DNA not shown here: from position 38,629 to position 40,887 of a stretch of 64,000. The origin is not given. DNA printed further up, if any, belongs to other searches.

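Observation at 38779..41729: Orphan two-gene secretin plus fused CpaE-like/CpaF ATPase module lacking pilin, platform and peptidase genes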

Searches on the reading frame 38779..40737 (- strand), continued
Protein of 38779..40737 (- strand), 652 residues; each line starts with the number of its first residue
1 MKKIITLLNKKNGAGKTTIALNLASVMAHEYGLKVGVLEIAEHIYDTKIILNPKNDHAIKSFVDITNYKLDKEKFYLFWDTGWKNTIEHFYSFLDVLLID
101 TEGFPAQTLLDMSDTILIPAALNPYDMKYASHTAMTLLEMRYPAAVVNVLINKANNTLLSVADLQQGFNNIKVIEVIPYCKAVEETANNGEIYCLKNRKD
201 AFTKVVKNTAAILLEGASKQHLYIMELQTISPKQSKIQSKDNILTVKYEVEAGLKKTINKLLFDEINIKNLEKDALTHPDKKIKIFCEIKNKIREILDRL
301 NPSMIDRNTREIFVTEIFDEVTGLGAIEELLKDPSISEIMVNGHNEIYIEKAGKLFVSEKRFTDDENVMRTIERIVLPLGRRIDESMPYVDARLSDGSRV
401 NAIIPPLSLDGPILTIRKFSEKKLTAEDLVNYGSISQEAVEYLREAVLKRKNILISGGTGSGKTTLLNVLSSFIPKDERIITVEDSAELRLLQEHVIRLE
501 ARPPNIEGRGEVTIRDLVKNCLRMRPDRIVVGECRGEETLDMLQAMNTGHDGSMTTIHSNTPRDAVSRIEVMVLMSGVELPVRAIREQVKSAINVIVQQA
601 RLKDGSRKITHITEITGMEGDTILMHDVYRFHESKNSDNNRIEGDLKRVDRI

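Call 25: search_protein_families(library=pfam, proteins=[L004:5748-6869:+, L004:7423-8154:+, L004:12771-13463:+, L004:13572-14024:+, L004:4638-4838:+, L004:12389-12625:+], max_evalue=0.1)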
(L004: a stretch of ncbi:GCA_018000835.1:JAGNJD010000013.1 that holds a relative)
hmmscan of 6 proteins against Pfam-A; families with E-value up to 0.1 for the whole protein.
L004:5748-6869:+ (373 aa): 2 families
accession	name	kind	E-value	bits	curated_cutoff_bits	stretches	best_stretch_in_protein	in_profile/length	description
PF13400.11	Tad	-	3.6e-05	24.4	22.3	1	11-51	2-41/47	Putative Flp pilus-assembly TadE/G-like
PF07811.17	TadE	-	0.015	15.9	22.9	1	19-51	10-42/43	TadE-like protein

L004:7423-8154:+ (243 aa): 0 families

L004:12771-13463:+ (230 aa): 2 families
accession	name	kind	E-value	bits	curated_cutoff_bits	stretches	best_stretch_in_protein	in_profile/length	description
PF20064.4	DUF6463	-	0.014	15.8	26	1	2-40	46-85/119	Family of unknown function (DUF6463)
PF22661.2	CO4A-B_CUB_C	-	0.046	14.3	27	1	65-107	9-55/67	Complement C4A/B CUB C-terminal domain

L004:13572-14024:+ (150 aa): 1 family
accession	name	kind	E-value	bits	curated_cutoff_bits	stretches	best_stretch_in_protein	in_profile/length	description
PF11337.13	DUF3139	-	0.049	14.6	27.3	1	4-57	7-56/83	Protein of unknown function (DUF3139)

L004:4638-4838:+ (66 aa): 2 families
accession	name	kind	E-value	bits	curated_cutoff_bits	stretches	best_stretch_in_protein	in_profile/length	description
PF04964.19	Flp_Fap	-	3.5e-05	23.9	32.2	1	2-45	2-45/46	Flp/Fap pilin component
PF05405.19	Mt_ATP-synt_B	-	0.039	14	21.7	1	15-55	18-58/163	Mitochondrial ATP synthase B chain precursor (ATP-synt_B)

L004:12389-12625:+ (78 aa): 0 families

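Call 26: find_homologous_proteins(query=L004:8210-9004:+, max_evalue=0.001)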
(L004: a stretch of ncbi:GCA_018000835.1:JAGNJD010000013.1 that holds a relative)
Query L004:8210-9004:+ (264 aa): 51 proteins with E <= 0.001 among 2519 candidates.
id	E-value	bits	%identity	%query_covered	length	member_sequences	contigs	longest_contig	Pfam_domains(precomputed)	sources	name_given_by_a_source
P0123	1.8e-161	553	100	100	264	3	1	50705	PF08666.18,PF16976.11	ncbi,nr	ncbi:MAG: Flp pilus assembly protein CpaB [Candidatus Goldbacteria bacterium]|nr:Flp pilus assembly 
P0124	7.0e-128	443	80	100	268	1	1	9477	PF08666.18,PF16976.11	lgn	-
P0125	1.3e-127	442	81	100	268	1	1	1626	PF08666.18,PF16976.11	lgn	-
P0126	4.5e-124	431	77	100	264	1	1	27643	PF08666.18,PF16976.11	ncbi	-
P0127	7.2e-124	430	78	100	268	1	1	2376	PF08666.18,PF16976.11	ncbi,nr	ncbi:MAG: Flp pilus assembly protein CpaB [Candidatus Goldbacteria bacterium]|nr:Flp pilus assembly 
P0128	1.1e-123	430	76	100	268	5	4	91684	PF08666.18,PF16976.11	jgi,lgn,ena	-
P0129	2.4e-123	428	76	100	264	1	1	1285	PF08666.18,PF16976.11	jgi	-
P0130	2.2e-122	425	77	100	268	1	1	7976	PF08666.18,PF16976.11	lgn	-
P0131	2.4e-122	425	77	100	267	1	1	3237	PF08666.18,PF16976.11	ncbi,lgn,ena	-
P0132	3.1e-122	425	76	100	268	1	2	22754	PF08666.18,PF16976.11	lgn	-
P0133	3.1e-122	425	76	99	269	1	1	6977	PF08666.18,PF16976.11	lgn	-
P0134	1.7e-83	298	55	95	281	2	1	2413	PF16976.11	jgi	-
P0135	1.9e-82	295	77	72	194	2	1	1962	PF16976.11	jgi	jgi:pilus assembly protein CpaB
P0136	3.0e-79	284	51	99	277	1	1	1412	PF16976.11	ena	-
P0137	6.6e-76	273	50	98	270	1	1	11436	PF16976.11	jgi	-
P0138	1.6e-72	262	52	93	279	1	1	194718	PF16976.11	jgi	jgi:pilus assembly protein CpaB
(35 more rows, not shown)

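Call 38: search_protein_families(library=pfam, proteins=[L017:12044-12967:+, L040:11711-12685:+, L046:12194-13159:+, L011:12364-13383:+, L080:12264-13271:+, L013:7868-8746:+, L013:8756-10507:+, L013:281-784:+, L013:4063-5664:+, L028:8137-9960:+], max_evalue=0.001)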
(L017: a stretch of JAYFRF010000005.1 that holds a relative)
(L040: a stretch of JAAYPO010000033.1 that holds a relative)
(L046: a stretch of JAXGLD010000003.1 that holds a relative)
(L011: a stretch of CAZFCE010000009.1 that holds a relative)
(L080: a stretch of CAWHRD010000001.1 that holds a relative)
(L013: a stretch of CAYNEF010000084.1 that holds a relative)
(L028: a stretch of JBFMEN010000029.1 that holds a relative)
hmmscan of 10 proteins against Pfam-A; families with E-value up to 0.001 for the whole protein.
L017:12044-12967:+ (307 aa): 2 families
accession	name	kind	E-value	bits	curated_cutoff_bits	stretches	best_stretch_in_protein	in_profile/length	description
PF00482.28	T2SSF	-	3.4e-18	66.2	25.2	1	140-265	2-124/125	Type II secretion system (T2SS), protein F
PF09548.15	Spore_III_AB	-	0.00031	21.2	32.5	0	108-196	5-96/170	Stage III sporulation protein AB (spore_III_AB)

L040:11711-12685:+ (324 aa): 1 family
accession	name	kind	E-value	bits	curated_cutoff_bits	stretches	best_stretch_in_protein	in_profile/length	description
PF00482.28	T2SSF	-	1.1e-19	71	25.2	1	158-282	3-124/125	Type II secretion system (T2SS), protein F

L046:12194-13159:+ (321 aa): 1 family
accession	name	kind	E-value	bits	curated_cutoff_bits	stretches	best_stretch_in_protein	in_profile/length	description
PF00482.28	T2SSF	-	1.5e-19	70.6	25.2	1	157-279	5-124/125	Type II secretion system (T2SS), protein F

L011:12364-13383:+ (339 aa): 1 family
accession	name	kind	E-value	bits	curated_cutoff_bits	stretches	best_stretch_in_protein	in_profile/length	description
PF00482.28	T2SSF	-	7.8e-18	65.1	25.2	1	159-282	3-123/125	Type II secretion system (T2SS), protein F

L080:12264-13271:+ (335 aa): 1 family
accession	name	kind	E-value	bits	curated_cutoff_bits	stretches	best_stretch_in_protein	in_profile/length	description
PF00482.28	T2SSF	-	3.4e-21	76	25.2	1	161-285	2-123/125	Type II secretion system (T2SS), protein F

L013:7868-8746:+ (292 aa): 1 family
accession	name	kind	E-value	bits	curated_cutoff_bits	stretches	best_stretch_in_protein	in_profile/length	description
PF00482.28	T2SSF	-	6.2e-21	75.1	25.2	1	126-250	3-124/125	Type II secretion system (T2SS), protein F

L013:8756-10507:+ (583 aa): 2 families
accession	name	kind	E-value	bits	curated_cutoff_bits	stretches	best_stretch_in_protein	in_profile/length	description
PF05593.20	RHS_repeat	-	2.8e-21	75.8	22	2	488-515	1-28/38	RHS Repeat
PF20148.4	DUF6531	-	1.2e-09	38.7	24.1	1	41-99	15-66/74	Domain of unknown function (DUF6531)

L013:281-784:+ (167 aa): 1 family
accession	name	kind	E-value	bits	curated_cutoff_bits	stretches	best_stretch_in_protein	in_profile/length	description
PF01478.23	Peptidase_A24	-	2.4e-17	63.7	26.5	1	17-119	2-104/104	Type IV leader peptidase family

L013:4063-5664:+ (533 aa): 2 families
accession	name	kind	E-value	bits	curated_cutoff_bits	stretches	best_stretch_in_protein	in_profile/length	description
PF00263.26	Secretin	-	2e-13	50.7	27.5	1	350-513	4-169/169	Bacterial type II and III secretion system protein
PF04972.22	BON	-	7.9e-05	23.3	27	1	199-241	10-54/69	BON domain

L028:8137-9960:+ (607 aa): 4 families
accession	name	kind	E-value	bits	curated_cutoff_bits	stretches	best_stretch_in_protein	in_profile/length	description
PF00263.26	Secretin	-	2.4e-42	144.8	27.5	1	238-395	2-168/169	Bacterial type II and III secretion system protein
PF03544.19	TonB_C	-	1.9e-17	63.9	24.6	1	523-600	2-78/79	Gram-negative bacterial TonB protein C-terminal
PF13103.11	TonB_2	-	4.8e-08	33.5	22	1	511-592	3-82/85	TonB C terminal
PF13629.12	T2SS-T3SS_pil_N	-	5e-08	33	23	1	56-99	20-63/72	Pilus formation protein N terminal region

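Call 40: predict_structure(alignment_id=A1)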
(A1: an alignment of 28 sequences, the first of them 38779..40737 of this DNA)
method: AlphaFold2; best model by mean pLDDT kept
length: 652 residues; sequences in the alignment: 28
mean_pLDDT: 80.9   pTM: 0.62
mean pLDDT of the five models: 80.9, 80.1, 78.3, 71.4, 70.0
residues with pLDDT >= 90: 136; 70-90: 422; 50-70: 66; < 50: 28
segments of 3 or more residues with pLDDT < 50: 230-244, 502-510
pLDDT, mean of each block of 10 residues (from residue 1): 89 85 93 93 85 85 82 90 86 93 87 91 87 89 89 78 81 88 85 87 91 84 74 33 53 82 80 73 84 84 72 87 86 85 88 79 87 77 67 74 81 82 79 89 93 88 84 83 58 54 44 60 78 75 80 85 90 79 88 93 84 91 91 72 83 62
secondary structure, 60 per line:
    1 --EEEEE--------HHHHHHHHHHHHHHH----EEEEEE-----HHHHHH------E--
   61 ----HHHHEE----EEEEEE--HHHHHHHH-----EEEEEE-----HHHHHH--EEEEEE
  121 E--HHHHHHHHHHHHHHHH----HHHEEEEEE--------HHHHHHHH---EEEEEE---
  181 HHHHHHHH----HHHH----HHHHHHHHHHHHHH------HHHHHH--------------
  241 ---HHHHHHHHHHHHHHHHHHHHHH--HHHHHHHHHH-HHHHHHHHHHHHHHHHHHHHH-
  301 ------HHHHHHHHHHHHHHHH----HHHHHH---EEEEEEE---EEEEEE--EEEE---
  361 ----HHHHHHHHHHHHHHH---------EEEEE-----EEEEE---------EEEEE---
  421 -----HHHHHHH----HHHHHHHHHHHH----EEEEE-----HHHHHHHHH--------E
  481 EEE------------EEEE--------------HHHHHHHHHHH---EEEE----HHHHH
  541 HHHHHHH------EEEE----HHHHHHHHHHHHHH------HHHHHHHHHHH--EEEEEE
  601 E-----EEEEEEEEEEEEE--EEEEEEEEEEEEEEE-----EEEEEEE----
elements in order: E3-7 H16-30 E35-40 H46-51 H65-68 E75-80 H83-90 E96-101 H107-112 E115-121 H124-139 E147-152 H161-168 E172-177 H181-188 H193-196 H201-214 H221-226 H244-265 H268-277 H279-299 H307-322 H327-332 E336-342 E346-351 E354-357 H365-379 E389-393 E399-403 E413-417 H426-432 H437-448 E453-457 H463-471 E480-483 E496-499 H514-524 E528-531 H536-547 E554-557 H562-575 H582-592 E595-601 E607-619 E622-636 E642-648

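Call 45: fold_search(model_id=the predicted structure, library=pdb)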
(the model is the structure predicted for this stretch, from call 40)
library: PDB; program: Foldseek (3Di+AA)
matches with E <= 10: 1794; with E <= 0.001: 459
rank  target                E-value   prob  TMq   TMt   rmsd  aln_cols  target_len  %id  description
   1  8rjf_A                2.1e-46  1.00  0.51  0.74   4.8       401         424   48  TadA/CpaF with ADP (released 2024-08-14)
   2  8rkd_A                8.4e-45  1.00  0.50  0.74   4.8       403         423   48  TadA/CpaF with AMPPNP (released 2024-08-14)
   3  9e24_A                1.3e-44  1.00  0.47  0.68   5.6       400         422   48  Closed structure of CpaF without nucleotides (Apo dataset) (released 2025-04-23)
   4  8rkd_B                4.8e-40  1.00  0.51  0.77   4.3       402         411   46  TadA/CpaF with AMPPNP (released 2024-08-14)
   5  4ihq_A                9.7e-28  1.00  0.42  0.52   6.1       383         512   27  Archaellum Assembly ATPase FlaI bound to ADP (released 2013-03-06)
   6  2oap_2                6.1e-27  1.00  0.46  0.59   5.4       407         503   26  Crystal structure of the archaeal secretion ATPase GspE in complex with AMP-PNP (released 2007-02-13)
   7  4ii7_C                7.7e-27  1.00  0.45  0.56   5.8       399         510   25  Archaellum Assembly ATPase FlaI (released 2013-03-06)
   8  2oap_1                1.2e-26  1.00  0.42  0.53   6.5       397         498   27  Crystal structure of the archaeal secretion ATPase GspE in complex with AMP-PNP (released 2007-02-13)
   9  4ii7_D                2.5e-26  1.00  0.41  0.52   6.6       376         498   28  Archaellum Assembly ATPase FlaI (released 2013-03-06)
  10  4ii7_A                1.0e-25  1.00  0.45  0.56   5.6       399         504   24  Archaellum Assembly ATPase FlaI (released 2013-03-06)
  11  4ihq_C                1.1e-25  1.00  0.45  0.56   6.0       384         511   27  Archaellum Assembly ATPase FlaI bound to ADP (released 2013-03-06)
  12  4ii7_B                1.3e-25  1.00  0.41  0.52   6.3       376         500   26  Archaellum Assembly ATPase FlaI (released 2013-03-06)
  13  2gza_B                6.7e-25  1.00  0.25  0.49  15.3       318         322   31  Crystal structure of the VirB11 ATPase from the Brucella Suis type IV secretion system in complex with sulphate (released 2006-07-11)
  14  2gza_C                7.0e-24  1.00  0.25  0.47  15.5       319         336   31  Crystal structure of the VirB11 ATPase from the Brucella Suis type IV secretion system in complex with sulphate (released 2006-07-11)
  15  2gza_A                3.0e-23  1.00  0.25  0.49  15.5       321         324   31  Crystal structure of the VirB11 ATPase from the Brucella Suis type IV secretion system in complex with sulphate (released 2006-07-11)
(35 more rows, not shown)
